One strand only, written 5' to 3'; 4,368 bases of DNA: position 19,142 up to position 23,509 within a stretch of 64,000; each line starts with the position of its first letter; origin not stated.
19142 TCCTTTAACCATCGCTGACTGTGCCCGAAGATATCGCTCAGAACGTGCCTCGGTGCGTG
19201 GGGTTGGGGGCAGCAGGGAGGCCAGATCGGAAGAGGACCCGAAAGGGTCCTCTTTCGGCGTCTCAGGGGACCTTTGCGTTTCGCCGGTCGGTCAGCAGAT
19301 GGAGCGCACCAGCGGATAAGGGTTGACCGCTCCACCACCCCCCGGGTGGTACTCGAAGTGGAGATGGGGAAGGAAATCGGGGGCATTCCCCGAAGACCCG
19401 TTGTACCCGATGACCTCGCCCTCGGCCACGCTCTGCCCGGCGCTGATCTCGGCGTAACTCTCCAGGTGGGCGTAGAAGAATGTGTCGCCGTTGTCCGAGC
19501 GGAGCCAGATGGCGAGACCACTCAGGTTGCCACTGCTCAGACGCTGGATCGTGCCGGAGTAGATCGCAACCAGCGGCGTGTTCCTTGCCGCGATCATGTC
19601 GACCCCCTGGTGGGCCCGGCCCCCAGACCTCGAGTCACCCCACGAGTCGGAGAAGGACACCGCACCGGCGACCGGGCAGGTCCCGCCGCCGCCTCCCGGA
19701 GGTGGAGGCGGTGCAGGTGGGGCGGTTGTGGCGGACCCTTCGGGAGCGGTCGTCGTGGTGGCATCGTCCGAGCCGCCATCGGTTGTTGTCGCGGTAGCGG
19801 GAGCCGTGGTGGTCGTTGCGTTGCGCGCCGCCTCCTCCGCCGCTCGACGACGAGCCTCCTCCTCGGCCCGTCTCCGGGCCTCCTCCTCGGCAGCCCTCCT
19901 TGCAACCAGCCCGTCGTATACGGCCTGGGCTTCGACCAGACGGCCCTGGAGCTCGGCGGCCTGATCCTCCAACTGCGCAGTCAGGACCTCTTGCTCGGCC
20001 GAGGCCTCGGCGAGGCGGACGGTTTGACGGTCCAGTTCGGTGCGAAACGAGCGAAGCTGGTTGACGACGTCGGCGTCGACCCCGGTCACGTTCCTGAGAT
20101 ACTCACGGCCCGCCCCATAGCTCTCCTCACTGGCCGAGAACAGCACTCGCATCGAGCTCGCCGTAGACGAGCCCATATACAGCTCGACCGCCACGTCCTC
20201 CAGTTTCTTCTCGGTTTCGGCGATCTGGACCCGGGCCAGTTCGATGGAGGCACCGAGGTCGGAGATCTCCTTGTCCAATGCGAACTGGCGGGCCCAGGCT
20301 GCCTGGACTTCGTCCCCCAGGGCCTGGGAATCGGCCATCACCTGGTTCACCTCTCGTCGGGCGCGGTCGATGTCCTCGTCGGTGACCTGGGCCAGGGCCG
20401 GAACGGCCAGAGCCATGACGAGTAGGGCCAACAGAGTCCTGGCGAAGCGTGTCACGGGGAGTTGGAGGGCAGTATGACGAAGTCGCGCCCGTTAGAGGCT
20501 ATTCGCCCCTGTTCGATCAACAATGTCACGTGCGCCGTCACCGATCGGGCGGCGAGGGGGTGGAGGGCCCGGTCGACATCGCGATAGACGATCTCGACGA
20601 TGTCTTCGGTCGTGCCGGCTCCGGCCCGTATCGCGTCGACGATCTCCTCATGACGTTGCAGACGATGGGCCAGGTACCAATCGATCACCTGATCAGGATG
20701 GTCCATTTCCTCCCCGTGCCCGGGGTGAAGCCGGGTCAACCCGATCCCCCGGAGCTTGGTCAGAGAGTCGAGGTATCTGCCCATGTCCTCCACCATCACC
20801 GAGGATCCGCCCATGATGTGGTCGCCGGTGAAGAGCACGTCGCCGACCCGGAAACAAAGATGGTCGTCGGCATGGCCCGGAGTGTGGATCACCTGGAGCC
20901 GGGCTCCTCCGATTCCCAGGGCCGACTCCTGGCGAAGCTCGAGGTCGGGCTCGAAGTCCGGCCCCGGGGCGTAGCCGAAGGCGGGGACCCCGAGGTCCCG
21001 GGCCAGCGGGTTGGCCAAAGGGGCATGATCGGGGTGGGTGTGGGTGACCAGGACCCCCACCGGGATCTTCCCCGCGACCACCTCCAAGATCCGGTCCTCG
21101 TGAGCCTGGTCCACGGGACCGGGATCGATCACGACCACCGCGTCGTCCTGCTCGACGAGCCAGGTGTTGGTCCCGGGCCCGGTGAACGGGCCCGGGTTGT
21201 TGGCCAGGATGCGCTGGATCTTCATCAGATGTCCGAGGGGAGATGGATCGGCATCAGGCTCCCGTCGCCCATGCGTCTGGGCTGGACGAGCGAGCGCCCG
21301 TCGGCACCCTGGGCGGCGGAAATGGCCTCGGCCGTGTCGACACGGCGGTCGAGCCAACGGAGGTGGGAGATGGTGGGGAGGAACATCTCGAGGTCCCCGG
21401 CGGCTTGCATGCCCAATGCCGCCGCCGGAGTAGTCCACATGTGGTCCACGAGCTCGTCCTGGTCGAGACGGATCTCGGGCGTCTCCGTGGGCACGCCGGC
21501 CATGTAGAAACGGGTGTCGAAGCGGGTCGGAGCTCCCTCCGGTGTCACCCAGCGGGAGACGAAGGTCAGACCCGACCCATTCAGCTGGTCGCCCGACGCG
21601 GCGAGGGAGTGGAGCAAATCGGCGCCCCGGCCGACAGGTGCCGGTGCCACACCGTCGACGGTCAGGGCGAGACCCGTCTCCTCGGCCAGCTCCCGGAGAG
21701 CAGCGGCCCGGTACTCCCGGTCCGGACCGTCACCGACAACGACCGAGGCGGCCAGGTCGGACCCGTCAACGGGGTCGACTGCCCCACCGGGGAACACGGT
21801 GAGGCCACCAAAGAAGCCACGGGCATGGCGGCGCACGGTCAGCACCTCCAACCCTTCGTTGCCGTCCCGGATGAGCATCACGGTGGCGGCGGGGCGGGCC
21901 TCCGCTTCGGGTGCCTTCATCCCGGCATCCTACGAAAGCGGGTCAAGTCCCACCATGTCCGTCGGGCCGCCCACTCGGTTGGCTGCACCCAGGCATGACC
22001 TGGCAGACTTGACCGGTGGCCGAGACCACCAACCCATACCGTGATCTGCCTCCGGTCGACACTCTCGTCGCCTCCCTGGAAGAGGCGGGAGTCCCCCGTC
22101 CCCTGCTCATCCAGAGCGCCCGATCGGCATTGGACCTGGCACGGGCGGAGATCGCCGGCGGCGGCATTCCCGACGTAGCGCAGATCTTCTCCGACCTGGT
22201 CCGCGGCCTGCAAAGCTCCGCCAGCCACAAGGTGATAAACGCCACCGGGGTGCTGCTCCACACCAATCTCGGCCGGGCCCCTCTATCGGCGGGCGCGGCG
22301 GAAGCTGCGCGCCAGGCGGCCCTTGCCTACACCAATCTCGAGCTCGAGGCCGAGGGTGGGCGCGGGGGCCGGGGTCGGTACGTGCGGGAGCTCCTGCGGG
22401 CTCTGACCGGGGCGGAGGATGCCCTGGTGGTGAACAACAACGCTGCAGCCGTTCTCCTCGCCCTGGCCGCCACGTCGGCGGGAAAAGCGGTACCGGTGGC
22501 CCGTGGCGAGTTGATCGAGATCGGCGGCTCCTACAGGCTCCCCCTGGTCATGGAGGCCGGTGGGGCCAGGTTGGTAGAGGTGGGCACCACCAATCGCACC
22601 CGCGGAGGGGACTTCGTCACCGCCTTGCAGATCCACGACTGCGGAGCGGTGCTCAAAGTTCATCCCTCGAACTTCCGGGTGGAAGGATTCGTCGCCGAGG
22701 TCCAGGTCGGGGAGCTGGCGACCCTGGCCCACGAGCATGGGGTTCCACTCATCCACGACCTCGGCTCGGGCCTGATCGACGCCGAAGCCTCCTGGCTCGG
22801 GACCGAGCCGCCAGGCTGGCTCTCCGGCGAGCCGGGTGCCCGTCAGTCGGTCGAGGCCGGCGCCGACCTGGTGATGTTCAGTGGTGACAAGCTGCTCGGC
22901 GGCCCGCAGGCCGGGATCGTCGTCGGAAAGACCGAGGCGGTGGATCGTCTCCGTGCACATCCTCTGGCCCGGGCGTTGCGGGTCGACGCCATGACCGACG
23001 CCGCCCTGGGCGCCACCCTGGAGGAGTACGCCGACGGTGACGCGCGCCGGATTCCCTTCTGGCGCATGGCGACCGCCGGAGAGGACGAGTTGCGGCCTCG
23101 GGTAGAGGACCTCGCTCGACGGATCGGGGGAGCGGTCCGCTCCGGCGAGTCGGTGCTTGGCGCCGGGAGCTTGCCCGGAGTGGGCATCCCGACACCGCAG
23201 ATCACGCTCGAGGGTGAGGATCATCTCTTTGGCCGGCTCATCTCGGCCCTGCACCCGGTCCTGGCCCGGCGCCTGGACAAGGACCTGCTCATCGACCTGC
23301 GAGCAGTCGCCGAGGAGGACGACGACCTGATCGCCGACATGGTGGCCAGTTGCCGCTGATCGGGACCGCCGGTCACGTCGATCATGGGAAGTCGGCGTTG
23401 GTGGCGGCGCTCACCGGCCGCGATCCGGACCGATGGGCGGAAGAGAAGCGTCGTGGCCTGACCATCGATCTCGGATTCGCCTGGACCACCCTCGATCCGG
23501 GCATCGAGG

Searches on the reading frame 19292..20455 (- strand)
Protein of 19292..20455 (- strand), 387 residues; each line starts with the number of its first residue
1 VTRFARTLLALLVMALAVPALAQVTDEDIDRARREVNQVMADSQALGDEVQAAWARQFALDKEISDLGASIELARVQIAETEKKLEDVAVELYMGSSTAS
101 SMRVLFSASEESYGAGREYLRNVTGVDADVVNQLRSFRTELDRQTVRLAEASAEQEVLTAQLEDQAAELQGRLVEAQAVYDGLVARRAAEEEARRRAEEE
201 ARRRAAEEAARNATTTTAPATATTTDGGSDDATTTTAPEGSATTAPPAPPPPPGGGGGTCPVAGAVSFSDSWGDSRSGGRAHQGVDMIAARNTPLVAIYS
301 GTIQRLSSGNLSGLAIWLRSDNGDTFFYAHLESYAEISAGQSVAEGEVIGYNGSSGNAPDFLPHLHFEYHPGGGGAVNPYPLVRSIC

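Call 61: search_protein_families(library=pfam, proteins=[window:19292-20455:-], max_evalue=0.00001)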
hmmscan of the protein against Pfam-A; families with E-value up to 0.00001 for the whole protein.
window:19292-20455:- (387 aa): 1 family
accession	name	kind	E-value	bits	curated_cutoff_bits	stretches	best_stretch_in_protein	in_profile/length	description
PF01551.29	Peptidase_M23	-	2.2e-18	66.7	28.7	1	281-379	2-96/96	Peptidase family M23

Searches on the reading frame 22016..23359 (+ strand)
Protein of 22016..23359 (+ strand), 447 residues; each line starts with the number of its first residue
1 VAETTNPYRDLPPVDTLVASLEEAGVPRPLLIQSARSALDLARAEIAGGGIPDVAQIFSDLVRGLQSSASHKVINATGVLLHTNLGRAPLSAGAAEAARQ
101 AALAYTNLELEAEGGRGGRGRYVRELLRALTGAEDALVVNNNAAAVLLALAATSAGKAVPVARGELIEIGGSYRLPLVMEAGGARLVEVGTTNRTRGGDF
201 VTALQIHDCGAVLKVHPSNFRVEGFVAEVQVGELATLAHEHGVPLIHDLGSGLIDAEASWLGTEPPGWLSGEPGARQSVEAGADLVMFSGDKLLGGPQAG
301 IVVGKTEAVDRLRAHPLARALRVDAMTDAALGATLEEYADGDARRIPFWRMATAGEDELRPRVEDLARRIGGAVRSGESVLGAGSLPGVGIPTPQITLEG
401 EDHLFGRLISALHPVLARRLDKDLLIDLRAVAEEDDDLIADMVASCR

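Call 61: search_protein_families(library=pfam, proteins=[window:22016-23359:+], max_evalue=0.00001)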
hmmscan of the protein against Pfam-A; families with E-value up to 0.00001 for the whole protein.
window:22016-23359:+ (447 aa): 1 family
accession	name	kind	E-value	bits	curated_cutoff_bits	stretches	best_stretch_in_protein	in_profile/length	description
PF03841.19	SelA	-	1.3e-106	357.2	22.8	1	73-431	1-366/367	L-seryl-tRNA selenium transferase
